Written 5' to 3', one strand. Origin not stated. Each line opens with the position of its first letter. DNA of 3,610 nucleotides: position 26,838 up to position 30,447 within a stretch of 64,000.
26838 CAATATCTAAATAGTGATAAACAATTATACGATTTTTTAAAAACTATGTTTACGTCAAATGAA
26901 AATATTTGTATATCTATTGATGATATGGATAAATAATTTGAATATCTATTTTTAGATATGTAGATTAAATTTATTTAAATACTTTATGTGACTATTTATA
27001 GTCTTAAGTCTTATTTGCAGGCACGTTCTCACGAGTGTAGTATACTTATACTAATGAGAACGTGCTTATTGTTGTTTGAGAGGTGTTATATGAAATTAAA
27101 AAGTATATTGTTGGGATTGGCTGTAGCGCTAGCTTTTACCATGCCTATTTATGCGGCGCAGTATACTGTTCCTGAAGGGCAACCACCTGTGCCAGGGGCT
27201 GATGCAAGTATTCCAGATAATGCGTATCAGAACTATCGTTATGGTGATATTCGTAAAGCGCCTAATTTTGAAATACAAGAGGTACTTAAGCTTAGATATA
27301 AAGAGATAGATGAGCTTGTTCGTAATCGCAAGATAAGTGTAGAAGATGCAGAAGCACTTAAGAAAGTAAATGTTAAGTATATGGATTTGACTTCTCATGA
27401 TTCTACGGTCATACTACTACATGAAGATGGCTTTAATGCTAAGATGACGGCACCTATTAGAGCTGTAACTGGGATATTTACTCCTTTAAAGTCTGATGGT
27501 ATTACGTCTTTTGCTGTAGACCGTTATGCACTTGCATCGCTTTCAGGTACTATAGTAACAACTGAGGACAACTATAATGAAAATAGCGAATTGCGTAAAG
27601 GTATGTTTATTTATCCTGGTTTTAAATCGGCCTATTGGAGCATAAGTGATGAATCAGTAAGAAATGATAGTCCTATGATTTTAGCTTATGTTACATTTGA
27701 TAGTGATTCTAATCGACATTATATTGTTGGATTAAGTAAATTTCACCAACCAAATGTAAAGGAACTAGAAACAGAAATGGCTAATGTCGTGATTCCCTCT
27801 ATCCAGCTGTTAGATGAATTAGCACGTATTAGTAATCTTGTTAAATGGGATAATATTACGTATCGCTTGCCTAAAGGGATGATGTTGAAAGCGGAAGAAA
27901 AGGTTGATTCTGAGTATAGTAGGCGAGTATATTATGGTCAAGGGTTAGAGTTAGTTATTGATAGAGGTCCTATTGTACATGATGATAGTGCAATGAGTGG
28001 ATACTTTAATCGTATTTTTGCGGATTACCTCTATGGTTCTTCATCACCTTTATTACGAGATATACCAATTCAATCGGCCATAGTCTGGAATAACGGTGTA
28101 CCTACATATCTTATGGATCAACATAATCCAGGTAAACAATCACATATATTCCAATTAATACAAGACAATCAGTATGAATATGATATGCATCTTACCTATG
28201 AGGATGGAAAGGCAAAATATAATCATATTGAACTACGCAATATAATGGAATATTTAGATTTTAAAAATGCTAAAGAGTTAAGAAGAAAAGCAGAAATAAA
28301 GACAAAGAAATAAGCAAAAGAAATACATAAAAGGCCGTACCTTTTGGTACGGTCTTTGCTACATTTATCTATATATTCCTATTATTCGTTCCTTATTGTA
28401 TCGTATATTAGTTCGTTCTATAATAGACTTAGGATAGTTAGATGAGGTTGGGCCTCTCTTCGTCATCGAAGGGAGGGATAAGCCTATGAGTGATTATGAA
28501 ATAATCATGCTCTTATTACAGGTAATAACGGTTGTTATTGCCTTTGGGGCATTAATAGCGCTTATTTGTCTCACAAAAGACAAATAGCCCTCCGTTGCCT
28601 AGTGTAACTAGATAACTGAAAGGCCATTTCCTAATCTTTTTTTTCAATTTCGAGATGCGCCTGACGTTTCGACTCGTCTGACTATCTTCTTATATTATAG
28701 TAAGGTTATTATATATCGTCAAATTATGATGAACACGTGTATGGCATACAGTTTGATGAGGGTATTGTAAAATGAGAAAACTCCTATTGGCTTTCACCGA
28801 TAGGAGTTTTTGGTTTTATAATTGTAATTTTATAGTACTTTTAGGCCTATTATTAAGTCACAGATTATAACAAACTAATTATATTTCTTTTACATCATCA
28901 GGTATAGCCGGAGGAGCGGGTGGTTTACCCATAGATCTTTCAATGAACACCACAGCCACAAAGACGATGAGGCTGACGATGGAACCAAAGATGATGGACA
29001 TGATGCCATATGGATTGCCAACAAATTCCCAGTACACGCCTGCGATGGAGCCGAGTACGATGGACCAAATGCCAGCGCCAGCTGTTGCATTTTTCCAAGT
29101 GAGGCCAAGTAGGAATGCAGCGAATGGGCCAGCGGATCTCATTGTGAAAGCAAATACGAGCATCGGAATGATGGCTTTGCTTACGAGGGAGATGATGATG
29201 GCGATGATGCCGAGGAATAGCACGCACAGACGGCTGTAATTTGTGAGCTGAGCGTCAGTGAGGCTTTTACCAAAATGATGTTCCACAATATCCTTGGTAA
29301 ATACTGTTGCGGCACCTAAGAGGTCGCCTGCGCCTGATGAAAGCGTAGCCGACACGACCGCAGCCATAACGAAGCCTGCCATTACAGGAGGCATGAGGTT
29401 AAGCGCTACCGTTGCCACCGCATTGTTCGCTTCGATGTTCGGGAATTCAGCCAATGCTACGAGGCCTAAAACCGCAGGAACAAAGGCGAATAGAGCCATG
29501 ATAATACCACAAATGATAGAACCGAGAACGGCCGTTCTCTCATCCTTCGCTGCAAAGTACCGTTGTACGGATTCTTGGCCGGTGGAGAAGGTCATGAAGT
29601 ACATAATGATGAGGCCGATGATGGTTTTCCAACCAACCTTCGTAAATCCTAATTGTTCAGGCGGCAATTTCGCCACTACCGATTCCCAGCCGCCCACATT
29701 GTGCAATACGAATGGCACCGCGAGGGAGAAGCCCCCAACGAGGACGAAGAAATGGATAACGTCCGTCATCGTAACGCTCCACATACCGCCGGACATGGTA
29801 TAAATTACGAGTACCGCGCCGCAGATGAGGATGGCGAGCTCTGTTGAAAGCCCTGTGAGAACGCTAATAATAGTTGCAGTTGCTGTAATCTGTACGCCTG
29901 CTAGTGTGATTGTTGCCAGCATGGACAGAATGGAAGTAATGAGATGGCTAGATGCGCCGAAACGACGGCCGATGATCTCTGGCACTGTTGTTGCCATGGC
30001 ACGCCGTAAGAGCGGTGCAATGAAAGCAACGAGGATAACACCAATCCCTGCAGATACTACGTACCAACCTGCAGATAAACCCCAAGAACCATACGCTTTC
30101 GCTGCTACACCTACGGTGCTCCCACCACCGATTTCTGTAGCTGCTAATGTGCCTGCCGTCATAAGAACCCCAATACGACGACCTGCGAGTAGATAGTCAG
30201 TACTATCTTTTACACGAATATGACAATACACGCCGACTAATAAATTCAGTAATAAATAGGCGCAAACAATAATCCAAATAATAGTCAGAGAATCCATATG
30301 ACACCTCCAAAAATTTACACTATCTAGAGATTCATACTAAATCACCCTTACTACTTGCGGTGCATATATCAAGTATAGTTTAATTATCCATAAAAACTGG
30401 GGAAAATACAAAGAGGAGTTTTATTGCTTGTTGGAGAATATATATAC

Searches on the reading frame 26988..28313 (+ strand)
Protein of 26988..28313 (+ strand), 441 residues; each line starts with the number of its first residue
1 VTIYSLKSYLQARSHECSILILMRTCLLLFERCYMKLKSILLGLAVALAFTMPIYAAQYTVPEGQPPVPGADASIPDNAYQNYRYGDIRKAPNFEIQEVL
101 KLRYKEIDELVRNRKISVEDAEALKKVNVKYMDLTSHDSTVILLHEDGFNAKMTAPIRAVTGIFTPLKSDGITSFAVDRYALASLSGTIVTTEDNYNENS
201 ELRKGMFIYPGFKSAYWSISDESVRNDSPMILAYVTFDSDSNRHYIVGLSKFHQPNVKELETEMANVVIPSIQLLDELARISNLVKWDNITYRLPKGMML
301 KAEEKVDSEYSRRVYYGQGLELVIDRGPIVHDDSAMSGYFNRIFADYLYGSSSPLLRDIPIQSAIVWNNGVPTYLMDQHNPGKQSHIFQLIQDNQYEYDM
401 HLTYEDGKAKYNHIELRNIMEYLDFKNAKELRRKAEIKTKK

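Call 5: search_protein_families(library=pfam, proteins=[window:26988-28313:+], max_evalue=1)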
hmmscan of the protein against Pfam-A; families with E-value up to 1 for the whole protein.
window:26988-28313:+ (441 aa): 0 families

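Call 10: search_protein_families(library=ncbifam, proteins=[window:26988-28313:+], max_evalue=1)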
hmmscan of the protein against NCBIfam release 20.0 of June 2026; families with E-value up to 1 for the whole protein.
window:26988-28313:+ (441 aa): 1 family
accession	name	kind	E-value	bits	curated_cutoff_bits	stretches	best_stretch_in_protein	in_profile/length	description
NF007823.0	PRK10532.1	equivalog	0.22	10.6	354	1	33-59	88-114/295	threonine/homoserine exporter RhtA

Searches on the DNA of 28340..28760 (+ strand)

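Call 8: search_dna_similar(query=window:28340-28760:+, collection=plasmids, mode=distant)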
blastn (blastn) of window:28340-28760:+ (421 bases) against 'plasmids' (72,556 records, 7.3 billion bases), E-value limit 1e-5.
No match.

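Call 24: search_rna_families(source=window, start=28380, end=28760, threshold=evalue, max_evalue=1, show_alignments=2)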
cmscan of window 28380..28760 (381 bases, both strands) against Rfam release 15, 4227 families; matches with E-value up to 1: 3.
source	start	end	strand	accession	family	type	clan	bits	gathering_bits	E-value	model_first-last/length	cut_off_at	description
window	28722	28758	+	RF01305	sR51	Gene; snRNA; snoRNA; CD-box;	-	23.5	38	0.0077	1-56/56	no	Small nucleolar RNA sR51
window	28419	28672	+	RF01412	BsrG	Gene; sRNA;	-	22.4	55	0.002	1-259/259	no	BsrG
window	28566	28650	-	RF03164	NiCo-AnGGAG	Cis-reg; riboswitch;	CL00122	17.5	64.5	0.41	1-89/89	no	NiCo-AnGGAG riboswitch aptamer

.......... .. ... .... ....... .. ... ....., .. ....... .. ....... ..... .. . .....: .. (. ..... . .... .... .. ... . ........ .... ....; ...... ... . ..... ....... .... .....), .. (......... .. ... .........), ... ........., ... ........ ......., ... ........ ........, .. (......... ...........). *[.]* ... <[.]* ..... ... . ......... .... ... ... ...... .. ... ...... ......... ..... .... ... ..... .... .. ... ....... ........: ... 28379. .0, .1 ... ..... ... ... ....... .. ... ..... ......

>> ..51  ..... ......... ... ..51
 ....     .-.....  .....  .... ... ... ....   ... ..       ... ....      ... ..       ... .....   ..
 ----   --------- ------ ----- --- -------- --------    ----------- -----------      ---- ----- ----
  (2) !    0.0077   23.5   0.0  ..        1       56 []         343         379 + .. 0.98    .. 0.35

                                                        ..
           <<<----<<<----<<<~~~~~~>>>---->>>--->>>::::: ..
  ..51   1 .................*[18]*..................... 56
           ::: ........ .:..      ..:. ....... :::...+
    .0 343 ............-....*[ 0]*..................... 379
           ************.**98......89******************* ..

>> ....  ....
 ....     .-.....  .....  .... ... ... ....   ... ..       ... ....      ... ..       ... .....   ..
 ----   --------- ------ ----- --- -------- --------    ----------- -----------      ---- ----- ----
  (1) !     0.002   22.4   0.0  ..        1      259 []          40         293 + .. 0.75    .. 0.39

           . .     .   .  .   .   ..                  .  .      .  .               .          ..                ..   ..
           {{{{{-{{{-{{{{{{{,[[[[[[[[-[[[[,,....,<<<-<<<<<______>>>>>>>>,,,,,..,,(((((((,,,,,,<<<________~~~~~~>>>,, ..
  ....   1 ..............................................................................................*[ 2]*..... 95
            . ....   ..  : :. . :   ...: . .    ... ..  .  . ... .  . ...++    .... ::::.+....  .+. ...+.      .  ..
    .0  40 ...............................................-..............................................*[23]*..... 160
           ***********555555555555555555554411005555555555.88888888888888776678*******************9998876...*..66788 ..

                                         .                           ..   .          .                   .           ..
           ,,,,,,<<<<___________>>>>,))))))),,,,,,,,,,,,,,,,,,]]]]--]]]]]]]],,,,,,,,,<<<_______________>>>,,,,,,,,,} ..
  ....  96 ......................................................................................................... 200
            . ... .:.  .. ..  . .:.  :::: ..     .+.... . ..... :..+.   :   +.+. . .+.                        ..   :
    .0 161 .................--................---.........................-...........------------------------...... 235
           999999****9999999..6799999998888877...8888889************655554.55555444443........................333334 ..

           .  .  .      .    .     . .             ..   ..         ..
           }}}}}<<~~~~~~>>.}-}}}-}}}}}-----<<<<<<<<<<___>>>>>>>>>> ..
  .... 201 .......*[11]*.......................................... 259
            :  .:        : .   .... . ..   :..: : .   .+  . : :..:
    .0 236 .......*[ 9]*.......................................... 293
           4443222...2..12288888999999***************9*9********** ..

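Call 54: search_dna_similar(query=window:28372-28752:+, collection=phages, mode=distant, max_rows=10)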
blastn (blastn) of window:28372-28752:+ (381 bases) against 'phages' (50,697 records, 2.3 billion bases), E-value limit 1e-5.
No match.

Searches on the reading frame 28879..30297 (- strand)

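Call 5: search_protein_families(library=pfam, proteins=[window:28879-30297:-], max_evalue=1)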
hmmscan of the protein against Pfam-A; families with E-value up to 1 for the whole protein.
window:28879-30297:- (472 aa): 2 families
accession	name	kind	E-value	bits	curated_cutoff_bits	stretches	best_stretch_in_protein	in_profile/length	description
PF00474.23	SSF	-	1.6e-43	149.5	22.8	1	35-416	1-406/406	Sodium:solute symporter family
PF13071.11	DUF3935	-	0.26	12.3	27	1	262-295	6-39/70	Protein of unknown function (DUF3935)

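Call 10: search_protein_families(library=ncbifam, proteins=[window:28879-30297:-], max_evalue=1)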
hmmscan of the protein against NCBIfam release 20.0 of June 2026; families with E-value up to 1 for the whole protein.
window:28879-30297:- (472 aa): 11 families
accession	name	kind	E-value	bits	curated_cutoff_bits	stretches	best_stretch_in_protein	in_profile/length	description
TIGR00813.1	sss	superfamily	9.9e-54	182.9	184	1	35-416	1-411/411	sodium/solute symporter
TIGR02121.1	Na_Pro_sym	equivalog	1.1e-33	116.8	515.5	1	7-454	3-470/488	sodium/proline symporter PutP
NF007790.0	PRK10484.1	equivalog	1.3e-31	110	401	1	9-452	4-476/527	solute:sodium symporter family transporter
TIGR02119.1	panF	equivalog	2.2e-29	102.8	328.05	1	9-448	5-463/471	sodium/pantothenate symporter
TIGR03648.1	Na_symport_lg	subfamily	1.2e-27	96.6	320.75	2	8-203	2-196/547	VC_2705 family sodium/solute symporter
NF011948.0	PRK15419.1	equivalog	6.3e-17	61.6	955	1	5-450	5-470/502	sodium/proline symporter PutP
NF006903.2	PRK09395.1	subfamily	2.6e-11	42.6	750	2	10-202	40-233/552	cation/acetate symporter ActP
NF009135.0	PRK12488.1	subfamily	2.9e-10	39.3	850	2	11-202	38-230/549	cation/acetate symporter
TIGR02711.1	symport_actP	equivalog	2.9e-08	32.9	1099.25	2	12-202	39-230/549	cation/acetate symporter ActP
NF058657.1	MncbAcdTpMctC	equivalog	2e-06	26.6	670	1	9-422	10-451/527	monocarboxylic acid transporter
NF046076.1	monocarbox_MctP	equivalog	9.8e-06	24.5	625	1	32-408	31-422/481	monocarboxylate uptake permease MctP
